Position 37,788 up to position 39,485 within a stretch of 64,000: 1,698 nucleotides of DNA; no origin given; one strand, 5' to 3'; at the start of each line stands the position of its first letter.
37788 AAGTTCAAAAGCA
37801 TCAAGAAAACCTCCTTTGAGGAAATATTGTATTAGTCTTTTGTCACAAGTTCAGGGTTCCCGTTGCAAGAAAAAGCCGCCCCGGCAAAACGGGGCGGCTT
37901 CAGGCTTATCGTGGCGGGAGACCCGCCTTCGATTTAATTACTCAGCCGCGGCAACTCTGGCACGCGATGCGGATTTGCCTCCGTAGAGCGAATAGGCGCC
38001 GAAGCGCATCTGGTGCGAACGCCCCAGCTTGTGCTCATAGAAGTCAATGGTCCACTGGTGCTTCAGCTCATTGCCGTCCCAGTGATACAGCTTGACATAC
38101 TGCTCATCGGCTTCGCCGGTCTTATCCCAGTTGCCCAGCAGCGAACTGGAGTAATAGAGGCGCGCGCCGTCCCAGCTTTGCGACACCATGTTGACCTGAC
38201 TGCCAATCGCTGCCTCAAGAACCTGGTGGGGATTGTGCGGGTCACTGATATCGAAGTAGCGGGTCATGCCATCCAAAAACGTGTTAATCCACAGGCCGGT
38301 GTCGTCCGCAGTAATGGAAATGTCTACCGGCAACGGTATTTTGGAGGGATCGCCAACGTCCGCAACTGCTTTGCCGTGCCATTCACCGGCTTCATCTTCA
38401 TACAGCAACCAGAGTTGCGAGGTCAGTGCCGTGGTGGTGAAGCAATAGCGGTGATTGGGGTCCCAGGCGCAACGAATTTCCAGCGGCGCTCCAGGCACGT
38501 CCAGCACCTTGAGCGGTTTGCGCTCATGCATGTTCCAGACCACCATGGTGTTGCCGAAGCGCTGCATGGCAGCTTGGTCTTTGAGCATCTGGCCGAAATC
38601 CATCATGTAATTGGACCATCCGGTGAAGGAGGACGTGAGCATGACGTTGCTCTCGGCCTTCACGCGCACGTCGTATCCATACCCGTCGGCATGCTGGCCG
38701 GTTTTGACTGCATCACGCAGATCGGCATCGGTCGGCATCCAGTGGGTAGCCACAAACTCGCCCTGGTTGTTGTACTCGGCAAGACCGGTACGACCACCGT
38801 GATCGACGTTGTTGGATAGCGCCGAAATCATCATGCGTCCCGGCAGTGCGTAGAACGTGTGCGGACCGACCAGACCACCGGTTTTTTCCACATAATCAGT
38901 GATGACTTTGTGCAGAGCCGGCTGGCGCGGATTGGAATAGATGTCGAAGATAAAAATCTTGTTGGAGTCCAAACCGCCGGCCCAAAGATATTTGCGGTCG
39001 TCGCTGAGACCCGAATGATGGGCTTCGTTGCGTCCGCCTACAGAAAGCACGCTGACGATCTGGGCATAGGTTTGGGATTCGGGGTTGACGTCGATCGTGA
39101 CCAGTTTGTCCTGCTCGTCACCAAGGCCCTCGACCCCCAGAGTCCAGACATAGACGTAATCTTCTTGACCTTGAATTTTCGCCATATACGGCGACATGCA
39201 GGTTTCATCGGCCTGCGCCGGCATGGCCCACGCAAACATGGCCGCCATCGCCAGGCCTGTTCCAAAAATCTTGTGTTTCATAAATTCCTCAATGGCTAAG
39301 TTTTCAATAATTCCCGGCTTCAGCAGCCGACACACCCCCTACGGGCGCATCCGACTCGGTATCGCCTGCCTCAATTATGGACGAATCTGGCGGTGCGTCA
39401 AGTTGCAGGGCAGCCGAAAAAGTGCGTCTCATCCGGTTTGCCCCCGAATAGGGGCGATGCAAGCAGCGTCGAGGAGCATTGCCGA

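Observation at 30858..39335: SBP56 (MtoX-like)-SCO1-MauG/CCP-TlpA array continues without a gap into an NAD-linked formate dehydrogenase: possible methanethiol-to-CO2 operon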

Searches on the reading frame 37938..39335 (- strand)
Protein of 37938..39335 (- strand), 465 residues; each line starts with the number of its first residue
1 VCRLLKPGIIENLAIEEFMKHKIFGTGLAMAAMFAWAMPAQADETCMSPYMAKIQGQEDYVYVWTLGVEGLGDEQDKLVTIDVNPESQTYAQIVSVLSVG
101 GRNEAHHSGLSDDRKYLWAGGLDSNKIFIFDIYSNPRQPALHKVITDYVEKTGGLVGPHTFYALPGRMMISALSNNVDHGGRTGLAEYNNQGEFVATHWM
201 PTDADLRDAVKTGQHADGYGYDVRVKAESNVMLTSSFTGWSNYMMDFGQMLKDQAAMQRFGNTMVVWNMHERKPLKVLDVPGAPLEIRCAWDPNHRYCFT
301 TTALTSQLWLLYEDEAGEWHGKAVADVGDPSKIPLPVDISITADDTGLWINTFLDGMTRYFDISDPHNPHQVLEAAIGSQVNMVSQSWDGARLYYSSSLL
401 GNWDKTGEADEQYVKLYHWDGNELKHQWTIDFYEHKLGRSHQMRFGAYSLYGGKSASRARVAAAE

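Call 4: search_protein_families(library=pfam, proteins=[window:37938-39335:-])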
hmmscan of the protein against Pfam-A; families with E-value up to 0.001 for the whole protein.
window:37938-39335:- (465 aa): 1 family
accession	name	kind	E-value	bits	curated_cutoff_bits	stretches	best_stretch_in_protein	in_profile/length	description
PF05694.17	SBP56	-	4.8e-48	164.5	34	1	42-445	3-442/453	56kDa selenium binding protein (SBP56)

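Call 5: search_protein_families(library=ncbifam, proteins=[window:37938-39335:-])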
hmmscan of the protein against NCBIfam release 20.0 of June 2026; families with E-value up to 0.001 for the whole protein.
window:37938-39335:- (465 aa): 1 family
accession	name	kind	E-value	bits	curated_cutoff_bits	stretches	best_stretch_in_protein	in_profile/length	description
NF052453.1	MthilOxMtoX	equivalog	1.5e-224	744.9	650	1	40-451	1-406/408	methanethiol oxidase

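Call 6: find_encoding_contigs(protein=window:37938-39281:-, flank=10000, max_places=10)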
Protein window:37938-39281:- (447 aa): 2 contigs read that carry it; 1 place shown.
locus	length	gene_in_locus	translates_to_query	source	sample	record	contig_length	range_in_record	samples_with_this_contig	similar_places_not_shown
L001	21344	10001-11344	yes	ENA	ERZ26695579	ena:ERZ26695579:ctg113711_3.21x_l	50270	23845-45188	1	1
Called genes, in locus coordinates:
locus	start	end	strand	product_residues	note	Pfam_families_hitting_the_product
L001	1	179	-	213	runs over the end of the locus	PF04079:SMC_ScpB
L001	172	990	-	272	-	PF02616:SMC_ScpA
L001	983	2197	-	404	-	PF00579:tRNA-synt_1b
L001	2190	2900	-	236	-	PF02163:Peptidase_M50 (faint)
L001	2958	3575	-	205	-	PF01300:Sua5_yciO_yrdC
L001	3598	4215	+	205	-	PF04279:IspA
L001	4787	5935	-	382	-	PF07396:Porin_O_P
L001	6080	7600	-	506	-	PF07396:Porin_O_P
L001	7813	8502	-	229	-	PF00072:Response_reg, PF13412:HTH_24 (faint), PF00196:GerE, PF04545:Sigma70_r4 (weak), PF08281:Sigma70_r4_2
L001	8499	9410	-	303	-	PF07730:HisKA_3, PF02518:HATPase_c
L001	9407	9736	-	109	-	PF01521:Fe-S_biosyn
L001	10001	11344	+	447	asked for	PF05694:SBP56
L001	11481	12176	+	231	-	PF02630:SCO1-SenC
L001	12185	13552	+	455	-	PF03150:CCP_MauG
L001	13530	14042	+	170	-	PF00578:AhpC-TSA, PF08534:Redoxin, PF00085:Thioredoxin (weak), PF13098:Thioredoxin_2 (weak), PF13905:Thioredoxin_8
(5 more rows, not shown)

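Call 8: find_related_loci(query=window:37938-39281:-, collection=genome_contigs, flank=10000)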
Query window:37938-39281:- (447 aa) in genome_contigs; peptide patterns used: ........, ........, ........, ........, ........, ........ (x = any residue, [..] = any of these).
347 stretches matched a pattern; 213 encode a relative of the query (tblastn E <= 1e-3); the best 80 are kept; 80 distinct loci.
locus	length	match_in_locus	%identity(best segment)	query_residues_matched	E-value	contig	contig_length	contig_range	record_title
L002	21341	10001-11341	85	1-447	0e+0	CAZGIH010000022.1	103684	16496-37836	MAG TPA_asm: uncultured Chromatiales bacterium isolate SRP338948_co1_43 genome assembly, contig: k141_298578, whole geno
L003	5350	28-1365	86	1-447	0e+0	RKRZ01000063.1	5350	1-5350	MAG: Gammaproteobacteria bacterium isolate PNGco_C_binVS27 scaffold_3698, whole genome shotgun sequence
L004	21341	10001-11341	85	1-447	0e+0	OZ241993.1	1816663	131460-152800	MAG: uncultured candidatus Porisulfidus sp. isolate ba64636f-2cd1-4e9a-8eaa-ecd0b0529e97 genome assembly, chromosome: 1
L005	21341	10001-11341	85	1-447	0e+0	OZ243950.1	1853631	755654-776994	MAG: uncultured candidatus Porisulfidus sp. isolate cf025a5e-a0dc-40a1-8d33-8cb912d294f5 genome assembly, chromosome: 1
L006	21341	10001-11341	84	1-447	0e+0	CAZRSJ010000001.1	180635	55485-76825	MAG TPA_asm: uncultured Chromatiales bacterium isolate SRP109090_co1_9 genome assembly, contig: NODE_50_length_180635_co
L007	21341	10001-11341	84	1-447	0e+0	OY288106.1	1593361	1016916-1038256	MAG: uncultured candidatus Porisulfidus sp. isolate caeacd0d-8b14-42db-aaa0-72ba3dde193c genome assembly, chromosome: 1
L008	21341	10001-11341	84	1-447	0e+0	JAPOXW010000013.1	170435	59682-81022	MAG: Gammaproteobacteria bacterium isolate COS4_bin_16 NODE_77_length_170435_cov_18.8996, whole genome shotgun sequence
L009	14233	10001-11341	84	1-447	0e+0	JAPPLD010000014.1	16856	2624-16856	MAG: Gammaproteobacteria bacterium isolate RHO3_bin_14 NODE_5083_length_16856_cov_93.942801, whole genome shotgun sequen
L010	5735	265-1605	84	1-447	0e+0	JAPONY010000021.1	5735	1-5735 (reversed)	MAG: Gammaproteobacteria bacterium isolate APA_bin_21 c_000000097653, whole genome shotgun sequence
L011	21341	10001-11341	84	1-447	0e+0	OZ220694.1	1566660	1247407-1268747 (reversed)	MAG: uncultured candidatus Porisulfidus sp. isolate d7aced61-d1d5-4481-893f-ca77f0084939 genome assembly, chromosome: 1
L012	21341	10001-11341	84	1-447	0e+0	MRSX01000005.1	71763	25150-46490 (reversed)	MAG: Candidatus Porisulfidus sp. TsSOB lac_sponge_s2o1_TsSOB_curated_scaffold_4, whole genome shotgun sequence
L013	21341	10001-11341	81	1-447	0e+0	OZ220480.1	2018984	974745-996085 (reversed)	MAG: uncultured candidatus Porisulfidus sp. isolate 164bb96d-58d1-42e1-9c94-80d65ec326bd genome assembly, chromosome: 1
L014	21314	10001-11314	77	1-434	0e+0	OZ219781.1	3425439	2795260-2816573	MAG: Arenicellales bacterium isolate 3acc40f7-a85a-494a-900f-447d5a6f54c4 genome assembly, chromosome: 1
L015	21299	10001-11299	77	4-436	0e+0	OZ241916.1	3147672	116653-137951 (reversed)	MAG: Arenicellales bacterium isolate a287b4df-af8e-412d-a002-b367a65622cc genome assembly, chromosome: 1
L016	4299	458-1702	80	25-439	0e+0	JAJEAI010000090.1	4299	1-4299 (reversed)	MAG: Candidatus Binatia bacterium isolate jk18x7bins.45 k141_1174681, whole genome shotgun sequence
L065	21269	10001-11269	75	13-433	0e+0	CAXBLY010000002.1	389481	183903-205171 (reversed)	MAG TPA_asm: uncultured Gammaproteobacteria bacterium isolate ERR2762111_concoct_111 genome assembly, contig: ERZ3422204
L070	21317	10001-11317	72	1-439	0e+0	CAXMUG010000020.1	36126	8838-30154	MAG: uncultured Mycobacterium sp. isolate 10C-St8-MC-01_bin.28.orig genome assembly, contig: k141_1791550, whole genome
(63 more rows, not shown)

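Call 9: find_homologous_proteins(query=window:37938-39281:-)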
Query window:37938-39281:- (447 aa): 7999 proteins with E <= 0.001 among 8000 candidates; the best 120 are listed.
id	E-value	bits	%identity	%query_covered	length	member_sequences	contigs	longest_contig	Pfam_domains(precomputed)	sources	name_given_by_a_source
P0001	0.0e+0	1055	100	100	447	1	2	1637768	PF05694.18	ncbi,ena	-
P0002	2.3e-266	902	85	100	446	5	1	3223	PF05694.18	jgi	-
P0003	9.4e-263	890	86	95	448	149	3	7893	PF05694.18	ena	-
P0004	5.3e-260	881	82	100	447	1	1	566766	PF05694.18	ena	-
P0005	9.8e-251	851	79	99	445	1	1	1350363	PF05694.18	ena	-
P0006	8.1e-247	838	78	98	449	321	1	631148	PF05694.18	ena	-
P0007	1.0e-246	837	79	96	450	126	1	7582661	PF05694.18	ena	-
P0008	7.5e-243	825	77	97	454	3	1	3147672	PF05694.18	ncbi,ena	-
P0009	3.8e-241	819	76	99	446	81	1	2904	PF05694.18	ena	-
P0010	1.6e-239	814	77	96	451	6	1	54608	PF05694.18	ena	-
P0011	2.9e-239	813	77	95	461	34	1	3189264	PF05694.18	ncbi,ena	-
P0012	4.7e-239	812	77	96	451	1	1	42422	PF05694.18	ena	-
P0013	4.7e-239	812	76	98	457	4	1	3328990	PF05694.18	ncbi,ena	-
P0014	1.3e-238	811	75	96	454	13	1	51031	PF05694.18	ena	-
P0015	4.1e-238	809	77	96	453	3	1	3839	PF05694.18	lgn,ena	-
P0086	1.6e-226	771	74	94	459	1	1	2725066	PF05694.18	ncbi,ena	-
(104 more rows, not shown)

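Call 12: find_encoding_contigs(protein=P0086, flank=10000, max_places=2)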
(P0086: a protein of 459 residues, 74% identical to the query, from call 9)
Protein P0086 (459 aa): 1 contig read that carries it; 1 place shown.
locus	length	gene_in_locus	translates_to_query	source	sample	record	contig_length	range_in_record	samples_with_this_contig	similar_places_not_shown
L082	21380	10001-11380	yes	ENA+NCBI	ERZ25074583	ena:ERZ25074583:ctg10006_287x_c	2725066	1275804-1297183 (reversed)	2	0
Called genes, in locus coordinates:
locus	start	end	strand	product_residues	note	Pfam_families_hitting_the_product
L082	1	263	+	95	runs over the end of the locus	-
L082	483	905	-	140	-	PF02082:Rrf2, PF12802:MarR_2 (weak)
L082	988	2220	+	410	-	PF00042:Globin, PF00970:FAD_binding_6, PF00175:NAD_binding_1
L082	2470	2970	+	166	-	PF00042:Globin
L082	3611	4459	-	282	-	PF09832:DUF2059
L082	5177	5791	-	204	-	PF00571:CBS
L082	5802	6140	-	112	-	PF04358:DsrC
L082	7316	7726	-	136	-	PF01272:GreA_GreB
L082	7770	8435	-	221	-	PF01022:HTH_5, PF12840:HTH_20 (faint), PF00581:Rhodanese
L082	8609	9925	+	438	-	PF03150:CCP_MauG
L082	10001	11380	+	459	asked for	PF05694:SBP56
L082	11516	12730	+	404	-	PF00266:Aminotran_5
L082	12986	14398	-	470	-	PF17289:Terminase_6C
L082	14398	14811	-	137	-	PF18932:DUF5681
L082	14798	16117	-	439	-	PF02195:ParB_N, PF01555:N6_N4_Mtase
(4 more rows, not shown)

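Call 19: search_protein_families(library=pfam, proteins=[L065:3462-3800:-, L065:8613-8999:+, L065:9000-9572:-, L065:14171-14761:+, L065:15120-16586:+, L065:16583-17314:+, L070:3616-4440:-, L070:4415-5332:-, L070:5361-7019:-, L070:7024-8301:-], max_evalue=0.0001)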
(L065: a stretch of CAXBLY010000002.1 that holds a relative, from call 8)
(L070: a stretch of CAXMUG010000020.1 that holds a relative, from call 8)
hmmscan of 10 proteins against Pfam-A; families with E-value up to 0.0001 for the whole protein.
L065:3462-3800:- (112 aa): 0 families

L065:8613-8999:+ (128 aa): 1 family
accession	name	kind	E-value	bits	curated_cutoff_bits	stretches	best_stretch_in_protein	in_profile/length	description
PF01329.24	Pterin_4a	-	2.4e-25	88.9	26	1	12-101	2-91/91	Pterin 4 alpha carbinolamine dehydratase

L065:9000-9572:- (190 aa): 2 families
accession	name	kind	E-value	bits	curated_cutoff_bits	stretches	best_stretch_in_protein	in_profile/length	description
PF02630.20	SCO1-SenC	-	5.1e-47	159.6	22.8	1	33-166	1-133/134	SCO1/SenC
PF00578.27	AhpC-TSA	-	1.4e-09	38.4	26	1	35-167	7-121/124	AhpC/TSA family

L065:14171-14761:+ (196 aa): 5 families
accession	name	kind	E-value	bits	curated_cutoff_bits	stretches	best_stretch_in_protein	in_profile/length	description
PF00578.27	AhpC-TSA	-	9.8e-25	87.3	26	1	46-159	4-123/124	AhpC/TSA family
PF08534.16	Redoxin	-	1.9e-22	80.1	26.6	1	47-168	6-139/148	Redoxin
PF13905.12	Thioredoxin_8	-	4.6e-13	49.8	27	1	67-156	1-93/94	Thioredoxin-like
PF00085.26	Thioredoxin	-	8e-09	35.9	23.5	1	66-109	17-58/103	Thioredoxin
PF02630.20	SCO1-SenC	-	6.5e-05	23.3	22.8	1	48-118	2-74/134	SCO1/SenC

L065:15120-16586:+ (488 aa): 2 families
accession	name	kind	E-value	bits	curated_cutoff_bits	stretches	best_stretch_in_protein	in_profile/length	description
PF00370.27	FGGY_N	-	9.9e-37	127.3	28.8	1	20-242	2-219/245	FGGY family of carbohydrate kinases, N-terminal domain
PF02782.22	FGGY_C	-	5.3e-19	69.2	27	1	270-450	3-194/198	FGGY family of carbohydrate kinases, C-terminal domain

L065:16583-17314:+ (243 aa): 1 family
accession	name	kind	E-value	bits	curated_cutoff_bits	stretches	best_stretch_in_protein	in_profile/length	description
PF03009.23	GDPD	-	9.7e-26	91.8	23.6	1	8-189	1-193/244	Glycerophosphoryl diester phosphodiesterase family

L070:3616-4440:- (274 aa): 1 family
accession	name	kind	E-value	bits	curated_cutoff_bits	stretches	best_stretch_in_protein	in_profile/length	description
PF01493.24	GXGXG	-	7.1e-12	45.7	32.5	1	71-209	19-163/190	GXGXG motif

L070:4415-5332:- (305 aa): 2 families
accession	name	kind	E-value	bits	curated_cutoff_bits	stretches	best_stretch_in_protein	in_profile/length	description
PF01913.23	FTR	-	7.1e-64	214.5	27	1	1-143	1-142/142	Formylmethanofuran-tetrahydromethanopterin formyltransferase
PF02741.20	FTR_C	-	4.8e-57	192.6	25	1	146-296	1-149/149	FTR, proximal lobe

L070:5361-7019:- (552 aa): 1 family
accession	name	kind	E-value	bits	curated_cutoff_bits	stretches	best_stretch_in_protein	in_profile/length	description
PF07969.17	Amidohydro_3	-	1.5e-43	150.4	29.7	1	43-485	1-471/472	Amidohydrolase family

L070:7024-8301:- (425 aa): 0 families

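Call 27: search_solved_structures(query=window:37938-39281:-, show_alignments=2)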
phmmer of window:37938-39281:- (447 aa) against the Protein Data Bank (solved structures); distinct sequences matched with E-value up to 0.001: 1.
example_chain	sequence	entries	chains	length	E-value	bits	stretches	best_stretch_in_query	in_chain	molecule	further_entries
2ece_A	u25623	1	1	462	7.8e-23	84.4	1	21-428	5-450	462aa long hypothetical selenium-binding protein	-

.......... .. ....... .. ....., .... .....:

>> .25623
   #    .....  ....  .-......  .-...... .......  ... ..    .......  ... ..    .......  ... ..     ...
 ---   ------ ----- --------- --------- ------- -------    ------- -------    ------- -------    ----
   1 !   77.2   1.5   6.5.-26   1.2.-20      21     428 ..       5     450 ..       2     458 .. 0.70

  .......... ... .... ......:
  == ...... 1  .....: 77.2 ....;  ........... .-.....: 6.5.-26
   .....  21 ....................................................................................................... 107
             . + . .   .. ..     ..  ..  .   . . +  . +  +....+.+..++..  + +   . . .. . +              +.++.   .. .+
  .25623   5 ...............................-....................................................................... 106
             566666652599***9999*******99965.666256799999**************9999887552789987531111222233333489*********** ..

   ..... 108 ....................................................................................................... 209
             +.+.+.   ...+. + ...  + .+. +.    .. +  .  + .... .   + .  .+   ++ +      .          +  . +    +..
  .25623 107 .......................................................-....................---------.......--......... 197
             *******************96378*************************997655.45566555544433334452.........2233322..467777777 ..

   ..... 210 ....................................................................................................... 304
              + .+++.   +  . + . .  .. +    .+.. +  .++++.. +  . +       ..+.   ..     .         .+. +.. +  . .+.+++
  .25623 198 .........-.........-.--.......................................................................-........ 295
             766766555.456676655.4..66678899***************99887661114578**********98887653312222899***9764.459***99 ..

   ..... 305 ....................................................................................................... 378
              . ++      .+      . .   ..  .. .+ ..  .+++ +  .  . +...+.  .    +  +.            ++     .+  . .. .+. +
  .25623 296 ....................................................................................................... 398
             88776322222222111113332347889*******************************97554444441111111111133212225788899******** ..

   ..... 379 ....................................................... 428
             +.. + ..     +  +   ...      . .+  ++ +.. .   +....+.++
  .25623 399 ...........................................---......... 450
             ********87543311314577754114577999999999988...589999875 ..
